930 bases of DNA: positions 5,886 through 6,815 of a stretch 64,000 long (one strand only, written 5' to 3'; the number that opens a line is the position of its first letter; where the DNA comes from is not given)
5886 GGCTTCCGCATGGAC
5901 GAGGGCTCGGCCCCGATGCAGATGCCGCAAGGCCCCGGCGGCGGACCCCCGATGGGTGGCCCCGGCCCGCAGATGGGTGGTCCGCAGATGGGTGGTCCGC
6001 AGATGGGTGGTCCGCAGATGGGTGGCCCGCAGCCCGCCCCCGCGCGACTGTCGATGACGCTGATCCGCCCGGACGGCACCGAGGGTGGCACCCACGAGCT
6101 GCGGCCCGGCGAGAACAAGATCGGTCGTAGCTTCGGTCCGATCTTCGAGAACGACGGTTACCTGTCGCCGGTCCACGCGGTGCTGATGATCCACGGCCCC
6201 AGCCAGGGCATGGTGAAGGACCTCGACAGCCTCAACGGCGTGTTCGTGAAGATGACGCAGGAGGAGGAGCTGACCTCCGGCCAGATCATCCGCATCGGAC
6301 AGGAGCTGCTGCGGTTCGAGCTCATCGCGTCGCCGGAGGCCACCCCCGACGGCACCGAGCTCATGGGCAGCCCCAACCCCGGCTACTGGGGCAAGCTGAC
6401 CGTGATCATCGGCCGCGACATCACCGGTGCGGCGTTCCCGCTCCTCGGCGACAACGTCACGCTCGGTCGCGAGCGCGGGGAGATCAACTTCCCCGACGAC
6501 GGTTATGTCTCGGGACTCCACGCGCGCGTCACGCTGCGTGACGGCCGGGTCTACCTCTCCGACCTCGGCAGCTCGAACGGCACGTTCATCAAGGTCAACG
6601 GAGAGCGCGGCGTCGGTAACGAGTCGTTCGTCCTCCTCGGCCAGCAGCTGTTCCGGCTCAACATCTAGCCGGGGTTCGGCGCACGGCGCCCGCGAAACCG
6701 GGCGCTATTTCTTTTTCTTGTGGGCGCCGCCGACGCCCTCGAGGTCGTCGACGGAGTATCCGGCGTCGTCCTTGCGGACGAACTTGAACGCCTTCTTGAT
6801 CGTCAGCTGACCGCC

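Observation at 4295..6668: Tandem zinc-ribbon/double-FHA paralogs, one carrying in-frame microsatellites (15-bp x4.4 and GGTCCG-type hexamers)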

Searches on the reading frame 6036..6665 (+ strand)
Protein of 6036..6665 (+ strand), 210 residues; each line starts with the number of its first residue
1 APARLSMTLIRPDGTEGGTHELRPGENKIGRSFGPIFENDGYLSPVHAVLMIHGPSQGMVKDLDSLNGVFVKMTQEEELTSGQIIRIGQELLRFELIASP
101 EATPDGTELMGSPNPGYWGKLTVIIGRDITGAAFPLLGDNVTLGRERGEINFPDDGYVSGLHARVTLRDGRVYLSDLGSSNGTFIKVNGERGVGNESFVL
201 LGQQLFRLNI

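Call 54: predict_structure(alignment_id=A2)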
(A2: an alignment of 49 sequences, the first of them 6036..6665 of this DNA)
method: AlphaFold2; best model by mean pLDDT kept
length: 210 residues; sequences in the alignment: 49
mean_pLDDT: 87.1   pTM: 0.82
mean pLDDT of the five models: 87.1, 86.6, 83.9, 83.0, 82.2
residues with pLDDT >= 90: 126; 70-90: 65; 50-70: 16; < 50: 3
segments of 3 or more residues with pLDDT < 50: none
pLDDT, mean of each block of 10 residues (from residue 1): 79 87 91 77 88 87 88 94 94 86 59 69 84 90 95 94 94 94 93 93 90
secondary structure, 60 per line:
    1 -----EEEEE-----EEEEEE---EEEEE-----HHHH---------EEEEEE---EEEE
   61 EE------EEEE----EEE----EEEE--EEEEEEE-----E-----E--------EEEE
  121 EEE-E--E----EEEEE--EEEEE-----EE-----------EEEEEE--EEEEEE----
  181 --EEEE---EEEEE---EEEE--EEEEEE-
elements in order: E6-10 E16-21 E25-29 H35-38 E48-53 E57-62 E69-72 E77-79 E84-87 E90-96 E117-123 E133-137 E140-144 E163-168 E171-176 E183-186 E190-194 E198-201 E204-209

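Call 57: fold_search(model_id=the predicted structure, library=pdb)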
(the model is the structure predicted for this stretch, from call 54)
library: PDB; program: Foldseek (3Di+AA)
matches with E <= 10: 751; with E <= 0.001: 19
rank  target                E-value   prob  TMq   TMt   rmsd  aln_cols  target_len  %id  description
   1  3gqs_B                1.3e-04  1.00  0.27  0.53   9.8       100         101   30  Crystal structure of the FHA domain of CT664 protein from Chlamydia trachomatis (released 2009-04-07)
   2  6i2q_B                3.2e-04  1.00  0.29  0.60   9.5        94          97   28  Crystal structure of the wild-type SucA domain of Mycobacterium smegmatis KGD (alpha-ketoglutarate decarboxylase), in  (released 2019-05-22)
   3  5a8i                  3.2e-04  1.00  0.25  0.44   9.6        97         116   25  Crystal structure of the FHA domain of ArnA from Sulfolobus acidocaldarius (released 2016-06-22)
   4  4qcj                  3.2e-04  1.00  0.26  0.52  10.4       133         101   19  Crystal Structure of OdhI from Corynebacterium glutamicum (released 2014-07-02)
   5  8p5x_G                4.4e-04  1.00  0.27  0.52  11.3       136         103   20  Single particle cryo-EM structure of the complex between Corynebacterium glutamicum homohexameric 2-oxoglutarate dehyd (released 2023-08-16)
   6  3gqs_A                5.4e-04  1.00  0.23  0.47  10.1        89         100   29  Crystal structure of the FHA domain of CT664 protein from Chlamydia trachomatis (released 2009-04-07)
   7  5e50_A                5.4e-04  1.00  0.25  0.44  12.0       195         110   15  APLF/XRCC4 complex (released 2015-11-18)
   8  8p5r_G                5.7e-04  1.00  0.28  0.57   9.4        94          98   26  Crystal structure of full-length, homohexameric 2-oxoglutarate dehydrogenase KGD from Mycobacterium smegmatis in compl (released 2023-08-16)
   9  3unn_A                6.3e-04  1.00  0.33  0.60   9.8       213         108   13  Monomeric structure of the human MDC1 FHA domain in complex with an MDC1 phospho-T4 peptide (released 2012-01-25)
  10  3po8                  6.3e-04  1.00  0.25  0.49   7.7        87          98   36  Structural and functional analysis of phosphothreonine-dependent FHA domain interactions (released 2011-01-26)
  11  3poa_A                6.3e-04  1.00  0.25  0.50   7.9        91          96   35  Structural and functional analysis of phosphothreonine-dependent FHA domain interactions (released 2011-01-26)
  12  2ff4_B                6.7e-04  1.00  0.23  0.14   9.9        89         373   24  Mycobacterium tuberculosis EmbR in complex with low affinity phosphopeptide (released 2006-01-24)
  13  7rj3_A                7.0e-04  1.00  0.29  0.55   9.4        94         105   26  Crystal Structure of the Forkhead Associated (FHA) Domain of the Glycogen Accumulation Regulator (GarA) from Mycobacte (released 2021-07-28)
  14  6i2p_E                7.4e-04  1.00  0.29  0.56   9.5        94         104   26  Crystal structure of the Mycobacterium tuberculosis PknB kinase domain (L33E mutant) in complex with its substrate Gar (released 2019-05-22)
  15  2lc1_MODEL_1_A        7.4e-04  1.00  0.25  0.47   8.0        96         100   33  Rv0020c_FHA Structure (released 2011-11-02)
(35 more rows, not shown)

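Call 62: search_protein_representatives(protein=window:6036-6665:+)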
Query: 210 residues. Proteins with E-value up to 0.001 (for the whole library): 6584; up to 1e-10: 1605; up to 1e-30: 317. The best 150 are listed.
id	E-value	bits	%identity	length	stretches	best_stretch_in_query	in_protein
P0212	6.6e-106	369.4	79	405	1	3-210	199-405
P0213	4.8e-91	320.8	69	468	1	3-210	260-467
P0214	5.3e-85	301.0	86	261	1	7-166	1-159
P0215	6.5e-85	300.7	69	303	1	7-209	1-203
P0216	2.8e-82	292.2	75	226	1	3-207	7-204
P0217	7.1e-77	274.5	62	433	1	6-209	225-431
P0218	5.1e-74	265.1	59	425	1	4-208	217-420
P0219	1.6e-72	260.2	60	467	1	3-209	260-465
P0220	1.4e-71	257.2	58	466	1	7-208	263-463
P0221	2.4e-71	256.4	63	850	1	4-208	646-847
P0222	5.1e-70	252.1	57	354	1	6-209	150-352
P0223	2.2e-69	250.0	60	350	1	6-209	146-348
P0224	3.9e-68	245.9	58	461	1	7-210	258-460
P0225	1.0e-66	241.3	56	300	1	6-209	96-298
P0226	6.4e-65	235.4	55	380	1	6-209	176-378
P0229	4.4e-62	226.2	49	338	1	6-208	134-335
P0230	7.2e-62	225.4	53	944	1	7-209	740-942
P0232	1.6e-58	214.5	50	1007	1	4-209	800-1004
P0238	1.6e-55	204.7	47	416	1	3-208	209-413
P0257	7.1e-49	183.0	44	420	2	2-209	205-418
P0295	1.8e-44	168.6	40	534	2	5-208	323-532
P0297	3.9e-44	167.5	34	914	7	16-186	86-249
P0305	4.4e-43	164.1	45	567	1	5-209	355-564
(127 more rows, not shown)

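Call 63: search_protein_families(library=pfam, proteins=[P0217, P0221, P0230, P0232, P0229, P0238, P0257, P0295, P0297, P0305], max_evalue=0.001)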
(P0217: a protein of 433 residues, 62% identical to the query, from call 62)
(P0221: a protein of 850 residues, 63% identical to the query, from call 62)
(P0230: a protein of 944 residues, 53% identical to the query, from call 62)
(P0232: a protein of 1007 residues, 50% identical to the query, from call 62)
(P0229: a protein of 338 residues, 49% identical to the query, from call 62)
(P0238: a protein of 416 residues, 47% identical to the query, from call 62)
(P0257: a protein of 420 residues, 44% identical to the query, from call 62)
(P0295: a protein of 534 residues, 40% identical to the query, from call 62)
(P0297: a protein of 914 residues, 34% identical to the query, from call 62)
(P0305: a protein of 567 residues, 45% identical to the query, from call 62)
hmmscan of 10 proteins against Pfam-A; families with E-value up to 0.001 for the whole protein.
P0217 (433 aa): 8 families
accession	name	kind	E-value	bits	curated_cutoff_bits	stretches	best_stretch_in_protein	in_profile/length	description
PF00498.31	FHA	-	9.8e-18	64.8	20.7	2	248-306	3-67/67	FHA domain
PF13240.11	Zn_Ribbon_1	-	1e-10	41.5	25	2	174-195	1-22/23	zinc-ribbon domain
PF24463.1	DUF7577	-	1e-09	38.2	28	1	174-195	4-25/27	Domain of unknown function (DUF7577)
PF12773.13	DZR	-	7.2e-09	36.1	27.3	1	174-193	26-45/45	Double zinc ribbon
PF24460.1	DUF7575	-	1.3e-06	28.1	28.5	0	172-196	3-27/28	Domain of unknown function (DUF7575)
PF16697.10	Yop-YscD_cpl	-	1.8e-06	28.6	33.2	0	235-312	8-90/94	Inner membrane component of T3SS, cytoplasmic domain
PF13248.11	Zn_ribbon_3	-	8.7e-06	25.5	27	1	173-195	3-25/26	zinc-ribbon domain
PF17032.10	Zn_ribbon_15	-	1.8e-05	25.9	28.9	0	172-193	52-73/73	zinc-ribbon family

P0221 (850 aa): 7 families
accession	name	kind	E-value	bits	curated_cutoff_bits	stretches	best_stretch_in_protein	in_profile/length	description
PF00498.31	FHA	-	3.9e-17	62.9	20.7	2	781-828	1-52/67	FHA domain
PF16697.10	Yop-YscD_cpl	-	9.3e-10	39.1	33.2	0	662-735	12-90/94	Inner membrane component of T3SS, cytoplasmic domain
PF13676.11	TIR_2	-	1.8e-09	38.6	28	1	354-444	1-93/122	TIR domain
PF12773.13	DZR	-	1.4e-08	35.2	27.3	1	504-625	1-45/45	Double zinc ribbon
PF13240.11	Zn_Ribbon_1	-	1.2e-07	31.7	25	1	607-626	2-21/23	zinc-ribbon domain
PF17032.10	Zn_ribbon_15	-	2.9e-07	31.6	28.9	0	604-625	52-73/73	zinc-ribbon family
PF24463.1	DUF7577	-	2.4e-06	27.5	28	1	605-625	3-23/27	Domain of unknown function (DUF7577)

P0230 (944 aa): 9 families
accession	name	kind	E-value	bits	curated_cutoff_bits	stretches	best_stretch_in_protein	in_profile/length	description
PF00498.31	FHA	-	1.6e-21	76.9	20.7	2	874-935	2-67/67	FHA domain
PF16697.10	Yop-YscD_cpl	-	5.2e-13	49.5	33.2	1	864-941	10-90/94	Inner membrane component of T3SS, cytoplasmic domain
PF13676.11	TIR_2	-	3.5e-11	44.1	28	1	481-567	1-89/122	TIR domain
PF13240.11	Zn_Ribbon_1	-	1.4e-09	37.9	25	2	617-638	2-23/23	zinc-ribbon domain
PF12773.13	DZR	-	5.1e-09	36.6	27.3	1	617-706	1-45/45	Double zinc ribbon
PF17032.10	Zn_ribbon_15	-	2.1e-06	28.9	28.9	0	680-706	47-73/73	zinc-ribbon family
PF00069.31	Pkinase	-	4.9e-06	26.6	31.7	1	61-227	51-202/263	Protein kinase domain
PF24463.1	DUF7577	-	0.00023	21.2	28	0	616-639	4-27/27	Domain of unknown function (DUF7577)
PF07714.23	PK_Tyr_Ser-Thr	-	0.00046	20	23.1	1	53-217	46-199/258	Protein tyrosine and serine/threonine kinase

P0232 (1007 aa): 9 families
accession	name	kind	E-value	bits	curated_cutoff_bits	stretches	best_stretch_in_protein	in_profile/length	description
PF00498.31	FHA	-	3.2e-16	59.9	20.7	2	937-983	2-52/67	FHA domain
PF13676.11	TIR_2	-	3.8e-12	47.2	28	1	472-562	1-93/122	TIR domain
PF00069.31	Pkinase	-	3.1e-11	43.6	31.7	1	33-211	24-199/263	Protein kinase domain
PF16697.10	Yop-YscD_cpl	-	7e-11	42.7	33.2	1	926-1003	9-90/94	Inner membrane component of T3SS, cytoplasmic domain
PF13240.11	Zn_Ribbon_1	-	4.6e-10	39.4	25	2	755-775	2-22/23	zinc-ribbon domain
PF07714.23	PK_Tyr_Ser-Thr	-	1.2e-08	35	23.1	1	27-213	21-209/258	Protein tyrosine and serine/threonine kinase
PF12773.13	DZR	-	1.7e-08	34.9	27.3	1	755-777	1-23/45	Double zinc ribbon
PF24463.1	DUF7577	-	5.8e-08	32.6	28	1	755-774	5-24/27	Domain of unknown function (DUF7577)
PF17032.10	Zn_ribbon_15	-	2.9e-06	28.4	28.9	0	753-773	53-73/73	zinc-ribbon family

P0229 (338 aa): 10 families
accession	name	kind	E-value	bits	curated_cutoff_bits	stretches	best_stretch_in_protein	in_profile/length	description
PF00498.31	FHA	-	1.2e-21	77.3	20.7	2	269-329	2-67/67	FHA domain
PF16697.10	Yop-YscD_cpl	-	1.1e-12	48.4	33.2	1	257-336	8-91/94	Inner membrane component of T3SS, cytoplasmic domain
PF24463.1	DUF7577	-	7.1e-12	45.2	28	1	84-109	1-26/27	Domain of unknown function (DUF7577)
PF13240.11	Zn_Ribbon_1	-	3e-10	40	25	1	88-109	2-23/23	zinc-ribbon domain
PF12773.13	DZR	-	9e-10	39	27.3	1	88-120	1-27/45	Double zinc ribbon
PF09297.16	Zn_ribbon_NUD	-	2.2e-05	24.5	24.8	1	99-121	3-25/32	NADH pyrophosphatase zinc ribbon domain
PF17032.10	Zn_ribbon_15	-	4.1e-05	24.7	28.9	0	82-106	49-73/73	zinc-ribbon family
PF24460.1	DUF7575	-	0.00068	19.4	28.5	0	84-109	2-27/28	Domain of unknown function (DUF7575)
PF13248.11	Zn_ribbon_3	-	0.00077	19.3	27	0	85-109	2-26/26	zinc-ribbon domain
PF03604.18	Zn_ribbon_RPAB4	-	0.00084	19.4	24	0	77-92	9-24/32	DNA directed RNA polymerase, 7 kDa subunit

P0238 (416 aa): 9 families
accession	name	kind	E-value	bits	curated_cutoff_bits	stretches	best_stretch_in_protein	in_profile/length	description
PF00498.31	FHA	-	2.1e-15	57.3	20.7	1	346-400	1-60/67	FHA domain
PF24463.1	DUF7577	-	8.6e-11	41.7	28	1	2-26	3-27/27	Domain of unknown function (DUF7577)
PF13240.11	Zn_Ribbon_1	-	1.4e-10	41.1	25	1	4-25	2-23/23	zinc-ribbon domain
PF12773.13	DZR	-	4.9e-10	39.8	27.3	2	4-26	1-23/45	Double zinc ribbon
PF16697.10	Yop-YscD_cpl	-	2e-07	31.6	33.2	1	337-413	10-90/94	Inner membrane component of T3SS, cytoplasmic domain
PF13248.11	Zn_ribbon_3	-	2.6e-05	24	27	1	1-25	2-26/26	zinc-ribbon domain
PF18912.6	DZR_2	-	0.00021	21.5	27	0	127-151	8-32/56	Double zinc ribbon domain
PF17032.10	Zn_ribbon_15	-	0.00044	21.4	28.9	0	126-147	52-73/73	zinc-ribbon family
PF24460.1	DUF7575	-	0.00067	19.4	28.5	0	3-25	5-27/28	Domain of unknown function (DUF7575)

P0257 (420 aa): 5 families
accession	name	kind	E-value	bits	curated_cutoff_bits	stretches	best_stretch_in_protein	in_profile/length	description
PF00498.31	FHA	-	6e-21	75.1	20.7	2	351-406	2-62/67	FHA domain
PF16697.10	Yop-YscD_cpl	-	1.7e-12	47.8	33.2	1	213-298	2-91/94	Inner membrane component of T3SS, cytoplasmic domain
PF24463.1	DUF7577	-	8.1e-06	25.8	28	1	4-25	5-26/27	Domain of unknown function (DUF7577)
PF13240.11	Zn_Ribbon_1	-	1.2e-05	25.4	25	1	4-25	2-23/23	zinc-ribbon domain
PF12773.13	DZR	-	0.00084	19.9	27.3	0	4-26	1-23/45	Double zinc ribbon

P0295 (534 aa): 4 families
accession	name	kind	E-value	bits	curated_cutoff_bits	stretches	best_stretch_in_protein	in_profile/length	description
PF00498.31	FHA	-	6.3e-21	75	20.7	2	466-513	2-53/67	FHA domain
PF16697.10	Yop-YscD_cpl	-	2.4e-08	34.6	33.2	0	334-413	8-91/94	Inner membrane component of T3SS, cytoplasmic domain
PF24463.1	DUF7577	-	5.3e-05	23.2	28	1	3-25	4-26/27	Domain of unknown function (DUF7577)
PF13240.11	Zn_Ribbon_1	-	0.00059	20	25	0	4-25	2-23/23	zinc-ribbon domain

P0297 (914 aa): 3 families
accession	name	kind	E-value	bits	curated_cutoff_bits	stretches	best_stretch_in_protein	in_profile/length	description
PF00498.31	FHA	-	5.2e-138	450.1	20.7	7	99-161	3-67/67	FHA domain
PF16697.10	Yop-YscD_cpl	-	5e-112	366.9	33.2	7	714-797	9-92/94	Inner membrane component of T3SS, cytoplasmic domain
PF17913.6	FHA_2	-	9.9e-09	35.5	23.1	0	833-884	18-68/71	FHA domain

P0305 (567 aa): 9 families
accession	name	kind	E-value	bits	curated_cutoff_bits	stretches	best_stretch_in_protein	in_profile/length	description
PF00498.31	FHA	-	1e-21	77.6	20.7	2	496-557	1-67/67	FHA domain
PF12773.13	DZR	-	7.9e-10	39.2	27.3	1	287-308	24-45/45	Double zinc ribbon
PF13248.11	Zn_ribbon_3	-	5.1e-09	35.7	27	1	289-311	4-26/26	zinc-ribbon domain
PF16697.10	Yop-YscD_cpl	-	1.1e-08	35.6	33.2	1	366-443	8-89/94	Inner membrane component of T3SS, cytoplasmic domain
PF13240.11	Zn_Ribbon_1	-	6.3e-08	32.6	25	1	290-310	2-22/23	zinc-ribbon domain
PF24463.1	DUF7577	-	0.00018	21.5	28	0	287-308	2-23/27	Domain of unknown function (DUF7577)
PF18912.6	DZR_2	-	0.0005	20.3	27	0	287-309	7-29/56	Double zinc ribbon domain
PF10571.15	UPF0547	-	0.00056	20.4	29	1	289-312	2-25/26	Uncharacterised protein family UPF0547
PF17032.10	Zn_ribbon_15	-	0.00096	20.4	28.9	0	287-308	52-73/73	zinc-ribbon family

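Call 64: list_cluster_members(proteins=[P0217, P0221, P0230, P0232, P0229, P0238, P0257, P0295, P0297, P0305])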
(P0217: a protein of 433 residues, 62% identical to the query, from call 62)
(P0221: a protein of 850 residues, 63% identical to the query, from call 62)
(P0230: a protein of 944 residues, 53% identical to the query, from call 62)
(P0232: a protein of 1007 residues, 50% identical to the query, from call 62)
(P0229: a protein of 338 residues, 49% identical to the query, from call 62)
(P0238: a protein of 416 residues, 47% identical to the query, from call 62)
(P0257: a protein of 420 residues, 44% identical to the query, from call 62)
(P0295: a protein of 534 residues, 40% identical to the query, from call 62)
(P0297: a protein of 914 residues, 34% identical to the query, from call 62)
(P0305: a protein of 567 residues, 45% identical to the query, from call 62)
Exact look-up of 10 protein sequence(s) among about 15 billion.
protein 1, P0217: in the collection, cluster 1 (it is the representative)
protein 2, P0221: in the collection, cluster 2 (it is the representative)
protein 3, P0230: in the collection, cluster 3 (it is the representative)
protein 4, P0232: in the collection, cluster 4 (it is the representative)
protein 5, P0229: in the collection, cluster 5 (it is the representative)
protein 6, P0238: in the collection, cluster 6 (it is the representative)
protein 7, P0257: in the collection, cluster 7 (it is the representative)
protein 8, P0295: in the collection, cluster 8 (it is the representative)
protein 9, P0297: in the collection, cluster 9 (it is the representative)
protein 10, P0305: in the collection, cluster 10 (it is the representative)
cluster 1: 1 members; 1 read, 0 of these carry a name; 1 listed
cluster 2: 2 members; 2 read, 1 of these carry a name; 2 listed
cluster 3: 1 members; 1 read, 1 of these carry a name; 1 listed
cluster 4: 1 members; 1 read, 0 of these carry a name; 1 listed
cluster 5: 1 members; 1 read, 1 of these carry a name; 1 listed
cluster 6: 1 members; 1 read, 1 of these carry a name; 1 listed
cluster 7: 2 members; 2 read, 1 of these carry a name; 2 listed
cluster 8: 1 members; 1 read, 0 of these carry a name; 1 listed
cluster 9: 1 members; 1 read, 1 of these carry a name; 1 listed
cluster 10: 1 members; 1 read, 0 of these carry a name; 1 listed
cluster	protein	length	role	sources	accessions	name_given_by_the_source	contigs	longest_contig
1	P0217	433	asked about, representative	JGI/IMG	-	-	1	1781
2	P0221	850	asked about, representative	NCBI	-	-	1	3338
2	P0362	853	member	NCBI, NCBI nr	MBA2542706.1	MAG: FHA domain-containing protein [Deltaproteobacteria bacterium] | FHA domain-containing protein [Deltaproteobacteria bacterium]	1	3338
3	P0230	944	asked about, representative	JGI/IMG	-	pSer/pThr/pTyr-binding forkhead associated (FHA) protein/serine/threonine protein kinase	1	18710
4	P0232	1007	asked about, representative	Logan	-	-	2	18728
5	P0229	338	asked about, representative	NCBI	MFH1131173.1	MAG: FHA domain-containing protein [Pseudomonadota bacterium]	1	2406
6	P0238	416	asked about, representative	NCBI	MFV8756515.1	FHA domain-containing protein [Nannocystaceae bacterium ST9]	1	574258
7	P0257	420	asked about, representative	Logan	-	-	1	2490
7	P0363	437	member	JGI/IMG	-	pSer/pThr/pTyr-binding forkhead associated (FHA) protein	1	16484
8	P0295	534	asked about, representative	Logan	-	-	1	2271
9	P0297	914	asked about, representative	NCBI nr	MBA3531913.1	FHA domain-containing protein [Ardenticatenales bacterium]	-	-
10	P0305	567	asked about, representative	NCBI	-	-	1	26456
